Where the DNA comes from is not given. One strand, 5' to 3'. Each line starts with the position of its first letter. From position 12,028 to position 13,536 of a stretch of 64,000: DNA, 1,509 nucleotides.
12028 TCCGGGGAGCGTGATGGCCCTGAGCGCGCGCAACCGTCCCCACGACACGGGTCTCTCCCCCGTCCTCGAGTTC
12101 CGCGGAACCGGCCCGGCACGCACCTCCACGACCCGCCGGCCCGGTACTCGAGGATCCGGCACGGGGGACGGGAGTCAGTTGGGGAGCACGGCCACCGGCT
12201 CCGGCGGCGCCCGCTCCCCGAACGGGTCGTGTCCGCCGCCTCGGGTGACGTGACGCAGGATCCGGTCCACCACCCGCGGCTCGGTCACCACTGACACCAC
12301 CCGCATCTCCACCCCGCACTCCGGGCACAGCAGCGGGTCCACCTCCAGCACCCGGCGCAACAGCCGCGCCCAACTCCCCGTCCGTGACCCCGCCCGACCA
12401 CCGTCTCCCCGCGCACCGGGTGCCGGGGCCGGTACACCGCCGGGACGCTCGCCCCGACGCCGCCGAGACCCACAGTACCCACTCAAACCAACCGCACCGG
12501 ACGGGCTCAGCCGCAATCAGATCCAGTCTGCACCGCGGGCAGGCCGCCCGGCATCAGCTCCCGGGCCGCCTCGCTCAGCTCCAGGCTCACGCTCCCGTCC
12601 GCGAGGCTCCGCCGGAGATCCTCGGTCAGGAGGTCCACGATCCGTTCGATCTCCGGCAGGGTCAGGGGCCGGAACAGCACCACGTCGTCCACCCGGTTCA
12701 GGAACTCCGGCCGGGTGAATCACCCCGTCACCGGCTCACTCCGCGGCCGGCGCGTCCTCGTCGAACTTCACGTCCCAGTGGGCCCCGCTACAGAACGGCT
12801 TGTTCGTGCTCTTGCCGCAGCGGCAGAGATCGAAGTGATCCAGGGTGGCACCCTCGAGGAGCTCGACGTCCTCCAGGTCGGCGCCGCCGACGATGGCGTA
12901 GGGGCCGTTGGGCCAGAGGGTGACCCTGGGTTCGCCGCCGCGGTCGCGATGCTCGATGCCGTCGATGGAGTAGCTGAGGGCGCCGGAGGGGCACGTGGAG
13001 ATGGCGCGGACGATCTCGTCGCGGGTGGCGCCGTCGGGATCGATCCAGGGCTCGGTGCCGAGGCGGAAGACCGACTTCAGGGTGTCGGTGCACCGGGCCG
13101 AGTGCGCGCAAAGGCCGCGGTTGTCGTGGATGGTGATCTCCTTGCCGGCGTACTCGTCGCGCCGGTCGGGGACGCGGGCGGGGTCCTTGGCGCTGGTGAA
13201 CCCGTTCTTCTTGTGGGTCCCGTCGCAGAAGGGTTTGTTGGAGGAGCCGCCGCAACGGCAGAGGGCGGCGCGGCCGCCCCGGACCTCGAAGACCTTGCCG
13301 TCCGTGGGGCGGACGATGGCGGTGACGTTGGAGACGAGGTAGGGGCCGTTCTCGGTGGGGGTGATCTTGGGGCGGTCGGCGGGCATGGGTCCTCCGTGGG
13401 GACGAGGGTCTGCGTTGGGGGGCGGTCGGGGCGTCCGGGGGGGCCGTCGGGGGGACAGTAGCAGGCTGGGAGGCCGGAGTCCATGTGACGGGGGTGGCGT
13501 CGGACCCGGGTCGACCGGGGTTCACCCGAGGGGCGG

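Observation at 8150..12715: Two identical 97-bp pieces of a second, divergent clpB allele bracket a 4.3-kb mosaic (gene remnant, intact TPR Ser/Thr kinase, oxidoreductase fragment, transposase fragment) just downstream of clpB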

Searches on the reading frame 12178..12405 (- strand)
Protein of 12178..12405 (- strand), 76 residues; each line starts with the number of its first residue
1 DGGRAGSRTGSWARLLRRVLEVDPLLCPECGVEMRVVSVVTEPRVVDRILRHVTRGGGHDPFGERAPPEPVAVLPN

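Call 46: find_related_loci(query=A3, collection=metagenome_contigs, flank=4000)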
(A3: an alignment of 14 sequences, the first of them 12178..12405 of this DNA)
Query A3 (76 aa) in metagenome_contigs; peptide patterns used: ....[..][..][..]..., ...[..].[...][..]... (x = any residue, [..] = any of these).
152 stretches matched a pattern; 74 encode a relative of the query (tblastn E <= 1e-3); 74 distinct loci.
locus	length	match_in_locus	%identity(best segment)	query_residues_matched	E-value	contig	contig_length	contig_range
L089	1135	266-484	89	4-76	2e-39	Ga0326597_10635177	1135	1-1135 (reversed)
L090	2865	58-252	78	2-68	8e-30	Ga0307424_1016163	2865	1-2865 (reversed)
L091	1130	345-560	69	2-73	2e-29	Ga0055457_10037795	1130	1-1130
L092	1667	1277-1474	76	3-68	4e-29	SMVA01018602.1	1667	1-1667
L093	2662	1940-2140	76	7-73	4e-29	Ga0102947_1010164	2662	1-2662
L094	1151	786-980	73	3-68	6e-28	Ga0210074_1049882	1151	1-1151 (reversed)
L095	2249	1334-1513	68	10-69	2e-26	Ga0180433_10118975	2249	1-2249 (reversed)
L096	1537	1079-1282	62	1-69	2e-26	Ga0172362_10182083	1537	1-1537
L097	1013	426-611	71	7-68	7e-27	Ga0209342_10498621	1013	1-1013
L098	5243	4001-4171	74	5-61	7e-26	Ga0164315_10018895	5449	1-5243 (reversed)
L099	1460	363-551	65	7-69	2e-25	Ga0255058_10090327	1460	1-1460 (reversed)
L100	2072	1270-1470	68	1-68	2e-25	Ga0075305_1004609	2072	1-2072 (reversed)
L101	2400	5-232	61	1-76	4e-25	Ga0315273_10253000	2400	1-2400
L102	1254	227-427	68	1-68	2e-25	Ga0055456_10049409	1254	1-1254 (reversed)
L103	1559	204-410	64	1-69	3e-25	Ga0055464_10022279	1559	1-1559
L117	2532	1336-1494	74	8-60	8e-23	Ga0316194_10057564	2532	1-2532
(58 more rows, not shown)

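Call 49: search_protein_families(library=pfam, proteins=[L093:482-2152:+, L117:1-1524:+, L098:2801-4198:+, L100:160-1494:+], max_evalue=0.001)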
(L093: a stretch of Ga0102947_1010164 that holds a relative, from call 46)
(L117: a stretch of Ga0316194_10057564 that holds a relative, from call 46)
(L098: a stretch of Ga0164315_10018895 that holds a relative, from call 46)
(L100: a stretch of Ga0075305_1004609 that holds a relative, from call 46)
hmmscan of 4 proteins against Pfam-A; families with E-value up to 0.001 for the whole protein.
L093:482-2152:+ (557 aa): 2 families
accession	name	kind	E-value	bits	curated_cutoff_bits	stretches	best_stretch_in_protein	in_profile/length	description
PF04986.18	Y2_Tnp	-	4.2e-25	89.2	20.9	1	285-452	1-180/183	Putative transposase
PF14319.11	Zn_Tnp_IS91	-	7e-20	71.3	26.3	1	162-243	12-90/90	Transposase zinc-binding domain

L117:1-1524:+ (508 aa): 2 families
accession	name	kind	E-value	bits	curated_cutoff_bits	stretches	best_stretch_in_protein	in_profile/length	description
PF04986.18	Y2_Tnp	-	4.7e-23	82.6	20.9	1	244-412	1-180/183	Putative transposase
PF14319.11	Zn_Tnp_IS91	-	4.4e-19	68.7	26.3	1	112-202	3-90/90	Transposase zinc-binding domain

L098:2801-4198:+ (466 aa): 2 families
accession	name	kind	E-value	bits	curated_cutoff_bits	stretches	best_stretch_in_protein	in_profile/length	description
PF04986.18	Y2_Tnp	-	3.5e-27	96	20.9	1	200-366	1-179/183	Putative transposase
PF14319.11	Zn_Tnp_IS91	-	7.8e-21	74.3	26.3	1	68-158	3-90/90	Transposase zinc-binding domain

L100:160-1494:+ (445 aa): 2 families
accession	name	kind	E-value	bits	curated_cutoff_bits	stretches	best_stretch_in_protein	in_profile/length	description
PF04986.18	Y2_Tnp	-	3e-23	83.2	20.9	1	179-346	1-180/183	Putative transposase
PF14319.11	Zn_Tnp_IS91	-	1.2e-16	60.9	26.3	1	56-137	12-90/90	Transposase zinc-binding domain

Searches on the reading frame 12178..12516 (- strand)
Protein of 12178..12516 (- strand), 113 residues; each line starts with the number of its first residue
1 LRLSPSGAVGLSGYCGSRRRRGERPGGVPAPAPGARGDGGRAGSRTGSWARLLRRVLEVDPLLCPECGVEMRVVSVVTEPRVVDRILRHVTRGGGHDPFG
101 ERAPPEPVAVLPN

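Call 12: search_protein_families(library=pfam, proteins=[window:12178-12516:-], max_evalue=0.01)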
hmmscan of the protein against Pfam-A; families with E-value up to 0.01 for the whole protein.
window:12178-12516:- (113 aa): 0 families

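Call 18: search_protein_families(library=ncbifam, proteins=[window:12178-12516:-], max_evalue=1)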
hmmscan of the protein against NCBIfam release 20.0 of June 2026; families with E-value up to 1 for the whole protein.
window:12178-12516:- (113 aa): 4 families
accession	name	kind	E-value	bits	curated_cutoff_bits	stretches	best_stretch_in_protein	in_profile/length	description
NF052416.1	ISCR_clade_Ia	exception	1.3e-08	33.8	925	1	20-98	414-495/509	ISCR element clade Ia family transposase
NF033497.1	rubre_like_arch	subfamily_domain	0.002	17.8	32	1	56-77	10-32/34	rubrerythrin-like domain-containing protein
TIGR01206.1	lysW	equivalog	0.057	13.3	53.2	1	63-76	24-37/54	lysine biosynthesis protein LysW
NF041913.1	HVO_2142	equivalog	0.085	12.7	90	1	56-73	6-23/48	HVO_2142 family zinc finger protein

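Call 30: find_homologous_proteins(query=window:12178-12516:-, max_evalue=0.001)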
Query window:12178-12516:- (113 aa): 26 proteins with E <= 0.001 among 272 candidates.
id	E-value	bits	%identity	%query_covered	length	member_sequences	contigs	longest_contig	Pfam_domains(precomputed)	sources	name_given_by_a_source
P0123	3.8e-33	132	86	64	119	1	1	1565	-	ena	-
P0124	9.6e-32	128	91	50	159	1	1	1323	PF04986.19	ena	-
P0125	5.1e-25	106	73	56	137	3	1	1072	-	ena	-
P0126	6.8e-25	106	76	59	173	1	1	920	PF04986.19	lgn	-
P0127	3.0e-24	104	78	56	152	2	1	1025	-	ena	-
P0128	3.2e-24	104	65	70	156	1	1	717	-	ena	-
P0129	2.9e-23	100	66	57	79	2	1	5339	-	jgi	-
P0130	3.2e-23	100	74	55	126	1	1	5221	-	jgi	-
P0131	5.6e-23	100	73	50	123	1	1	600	-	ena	-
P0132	6.0e-23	99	60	65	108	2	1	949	-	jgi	jgi:hypothetical protein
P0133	8.1e-23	99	52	79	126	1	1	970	-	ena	-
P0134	9.3e-23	99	75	54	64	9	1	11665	-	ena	-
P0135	9.6e-23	99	75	58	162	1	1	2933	-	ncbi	-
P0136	1.5e-22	98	64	58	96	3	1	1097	-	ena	-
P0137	2.3e-22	98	52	79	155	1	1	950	-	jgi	-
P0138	4.1e-22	97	52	86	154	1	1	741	PF04986.19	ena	-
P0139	9.5e-22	96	62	64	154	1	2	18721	PF04986.19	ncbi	-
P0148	2.2e-9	56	53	56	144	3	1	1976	PF04986.19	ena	-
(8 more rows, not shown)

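Call 32: find_encoding_contigs(protein=P0124, flank=5000, max_places=4)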
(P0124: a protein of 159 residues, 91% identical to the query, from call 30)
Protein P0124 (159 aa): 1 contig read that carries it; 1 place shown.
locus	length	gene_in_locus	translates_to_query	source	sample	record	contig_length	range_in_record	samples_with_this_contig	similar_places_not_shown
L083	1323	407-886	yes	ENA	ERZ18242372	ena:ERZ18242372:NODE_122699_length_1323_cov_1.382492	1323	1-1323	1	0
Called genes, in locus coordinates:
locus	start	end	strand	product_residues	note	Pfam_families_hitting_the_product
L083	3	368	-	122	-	?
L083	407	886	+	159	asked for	PF04986:Y2_Tnp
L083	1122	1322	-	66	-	?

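Call 33: find_encoding_contigs(protein=P0123, flank=5000, max_places=4)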
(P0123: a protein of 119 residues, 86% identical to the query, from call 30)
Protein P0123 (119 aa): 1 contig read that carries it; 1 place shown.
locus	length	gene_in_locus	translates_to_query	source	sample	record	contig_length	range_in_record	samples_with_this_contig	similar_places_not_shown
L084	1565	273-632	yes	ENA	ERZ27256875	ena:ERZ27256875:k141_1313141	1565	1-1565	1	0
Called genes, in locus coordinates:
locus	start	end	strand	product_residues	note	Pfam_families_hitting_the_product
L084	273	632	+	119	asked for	-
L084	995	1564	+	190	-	?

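Call 34: find_encoding_contigs(protein=P0139, flank=10000, max_places=4)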
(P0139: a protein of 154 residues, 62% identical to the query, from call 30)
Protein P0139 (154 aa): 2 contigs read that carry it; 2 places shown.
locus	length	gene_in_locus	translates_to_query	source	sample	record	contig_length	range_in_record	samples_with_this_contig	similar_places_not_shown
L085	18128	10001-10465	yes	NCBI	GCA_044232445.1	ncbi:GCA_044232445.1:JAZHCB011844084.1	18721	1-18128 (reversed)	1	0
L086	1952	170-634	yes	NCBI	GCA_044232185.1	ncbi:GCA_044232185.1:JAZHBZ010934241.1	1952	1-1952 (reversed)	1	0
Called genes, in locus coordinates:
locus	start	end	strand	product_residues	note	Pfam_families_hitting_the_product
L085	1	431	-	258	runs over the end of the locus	-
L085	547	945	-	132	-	-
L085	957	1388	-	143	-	PF06841:Phage_T4_gp19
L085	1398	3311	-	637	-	PF04984:Phage_sheath_1, PF17482:Phage_sheath_1C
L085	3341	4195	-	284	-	PF14065:Pvc16_N, PF13620:CarboxypepD_reg, PF13715:CarbopepD_reg_2 (weak)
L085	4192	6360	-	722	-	PF22977:WHD, PF13401:AAA_22 (faint), PF00004:AAA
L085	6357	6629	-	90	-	-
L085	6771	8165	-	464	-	PF00158:Sigma54_activat, PF14532:Sigma54_activ_2, PF25601:AAA_lid_14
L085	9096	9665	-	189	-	-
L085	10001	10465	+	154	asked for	PF04986:Y2_Tnp (weak)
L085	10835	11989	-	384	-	-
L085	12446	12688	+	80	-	-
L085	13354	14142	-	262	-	-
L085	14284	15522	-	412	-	PF23023:Anti-Pycsar_Apyc1, PF00753:Lactamase_B (faint), PF12706:Lactamase_B_2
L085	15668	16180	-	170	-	PF13527:Acetyltransf_9 (weak), PF00583:Acetyltransf_1, PF13508:Acetyltransf_7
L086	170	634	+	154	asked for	PF04986:Y2_Tnp (weak)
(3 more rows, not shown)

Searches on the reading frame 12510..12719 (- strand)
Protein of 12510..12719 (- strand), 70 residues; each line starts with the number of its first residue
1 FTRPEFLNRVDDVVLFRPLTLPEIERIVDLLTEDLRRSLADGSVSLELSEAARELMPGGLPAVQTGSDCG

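Call 12: search_protein_families(library=pfam, proteins=[window:12510-12719:-], max_evalue=0.01)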
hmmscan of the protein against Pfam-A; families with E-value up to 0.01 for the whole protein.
seq(70 aa): 1 family
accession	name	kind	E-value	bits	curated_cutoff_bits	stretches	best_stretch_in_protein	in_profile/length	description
PF10431.15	ClpB_D2-small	-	0.00023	21.6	21.9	1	19-55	1-37/81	C-terminal, D2-small domain, of ClpB protein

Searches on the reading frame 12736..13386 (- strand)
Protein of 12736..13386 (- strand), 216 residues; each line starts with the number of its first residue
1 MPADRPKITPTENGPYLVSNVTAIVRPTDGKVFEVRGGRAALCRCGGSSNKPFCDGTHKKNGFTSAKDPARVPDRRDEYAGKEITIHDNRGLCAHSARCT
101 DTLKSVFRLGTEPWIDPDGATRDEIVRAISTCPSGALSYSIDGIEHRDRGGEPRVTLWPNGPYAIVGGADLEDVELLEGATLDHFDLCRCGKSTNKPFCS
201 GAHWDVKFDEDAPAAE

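Call 12: search_protein_families(library=pfam, proteins=[window:12739-13386:-], max_evalue=0.01)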
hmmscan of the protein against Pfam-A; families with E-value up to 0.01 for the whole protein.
window:12739-13386:- (216 aa): 2 families
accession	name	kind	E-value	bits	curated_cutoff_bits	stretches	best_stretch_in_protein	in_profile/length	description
PF09360.15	zf-CDGSH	-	4.1e-30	104.2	29.5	2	13-59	1-48/48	Iron-binding zinc finger CDGSH type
PF06902.16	Fer4_19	-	2.3e-23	82.4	24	1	79-140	1-62/64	Divergent 4Fe-4S mono-cluster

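Call 14: find_encoding_contigs(protein=window:12736-13386:-, flank=10000, max_places=10)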
Protein window:12736-13386:- (216 aa): no gene with exactly this product is on record in the collection.

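Call 18: search_protein_families(library=ncbifam, proteins=[window:12739-13386:-], max_evalue=1)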
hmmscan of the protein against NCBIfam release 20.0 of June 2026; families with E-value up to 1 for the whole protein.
window:12739-13386:- (216 aa): 0 families

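Call 19: find_related_loci(query=window:12739-13386:-, collection=genome_contigs, flank=10000)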
Query window:12739-13386:- (216 aa) in genome_contigs; peptide patterns used: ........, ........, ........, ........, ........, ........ (x = any residue, [..] = any of these).
598 stretches matched a pattern (row limit reached: there are more); 526 encode a relative of the query (tblastn E <= 1e-3); the best 80 are kept; 80 distinct loci.
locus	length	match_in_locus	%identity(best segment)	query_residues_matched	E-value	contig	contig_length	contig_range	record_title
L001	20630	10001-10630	64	3-214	8e-91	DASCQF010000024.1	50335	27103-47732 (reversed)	MAG TPA_asm: Vicinamibacterales bacterium isolate Fu_MAG_63 c_000000197805, whole genome shotgun sequence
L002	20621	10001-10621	56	4-211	2e-76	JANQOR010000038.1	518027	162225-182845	MAG: Cyclobacteriaceae bacterium isolate IP29b_bin.14 k99_1212040, whole genome shotgun sequence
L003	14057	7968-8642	54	1-211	8e-75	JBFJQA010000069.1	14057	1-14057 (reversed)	MAG: Nitrospiraceae bacterium isolate Mix_sand18.2022.04.D.77 k141_438832_length_14057_cov_11.0000, whole genome shotgun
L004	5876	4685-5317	57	5-211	3e-74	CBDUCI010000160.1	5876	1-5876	MAG TPA_asm: uncultured bacterium isolate ERR2431957_metabat2_43 genome assembly, contig: ERZ23878503.6375, whole genome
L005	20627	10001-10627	56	4-216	7e-73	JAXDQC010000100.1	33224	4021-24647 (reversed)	MAG: Betaproteobacteria bacterium isolate BP_726 scaffold_1111864, whole genome shotgun sequence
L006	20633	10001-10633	56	5-211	3e-73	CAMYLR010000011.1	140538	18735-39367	MAG: uncultured Gemmatimonadales bacterium isolate ES_M_Gemmatimonadota_02 genome assembly, contig: scaffold_188, whole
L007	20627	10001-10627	54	3-211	9e-73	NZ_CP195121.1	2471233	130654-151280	Methanococcoides sp. FTZ1 chromosome, complete genome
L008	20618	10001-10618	54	1-208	3e-72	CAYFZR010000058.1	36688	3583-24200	MAG TPA_asm: uncultured archaeon isolate ERP108616_co1_421 genome assembly, contig: k119_489417, whole genome shotgun se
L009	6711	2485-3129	54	1-211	3e-72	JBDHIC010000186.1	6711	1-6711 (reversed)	MAG: Gemmatimonadota bacterium isolate M8-62_Bin_88 M8-62_Bin_88_scaffold_176313, whole genome shotgun sequence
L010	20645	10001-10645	54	1-211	4e-72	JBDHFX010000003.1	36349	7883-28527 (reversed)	MAG: Gemmatimonadota bacterium isolate M8-58_Bin_324 M8-58_Bin_324_scaffold_3301, whole genome shotgun sequence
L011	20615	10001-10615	52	5-211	4e-72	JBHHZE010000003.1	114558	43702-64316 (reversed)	MAG: Gemmatimonadales bacterium isolate Maj_1_bin.59 NODE_13_length_114558_cov_8.222440, whole genome shotgun sequence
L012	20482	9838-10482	54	1-211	1e-71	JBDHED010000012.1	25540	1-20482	MAG: Gemmatimonadota bacterium isolate M8-44_Bin_140 M8-44_Bin_140_scaffold_5269, whole genome shotgun sequence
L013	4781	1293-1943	53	1-211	1e-71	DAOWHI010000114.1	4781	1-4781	MAG TPA_asm: Gemmatimonadota bacterium isolate CSMAG_2013 CSMAG_2013_k141_863946_length_4781_cov_8.0000, whole genome sh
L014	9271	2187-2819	51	1-211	2e-70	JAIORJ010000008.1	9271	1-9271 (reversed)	MAG: Methanococcoides sp. isolate SMBSF15 20073_Bin_1_contigs_1_c_000000000509, whole genome shotgun sequence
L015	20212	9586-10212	52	1-211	1e-69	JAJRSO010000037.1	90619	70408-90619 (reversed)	MAG: Calditrichota bacterium isolate Dive96_bin1.111 k141_2264286, whole genome shotgun sequence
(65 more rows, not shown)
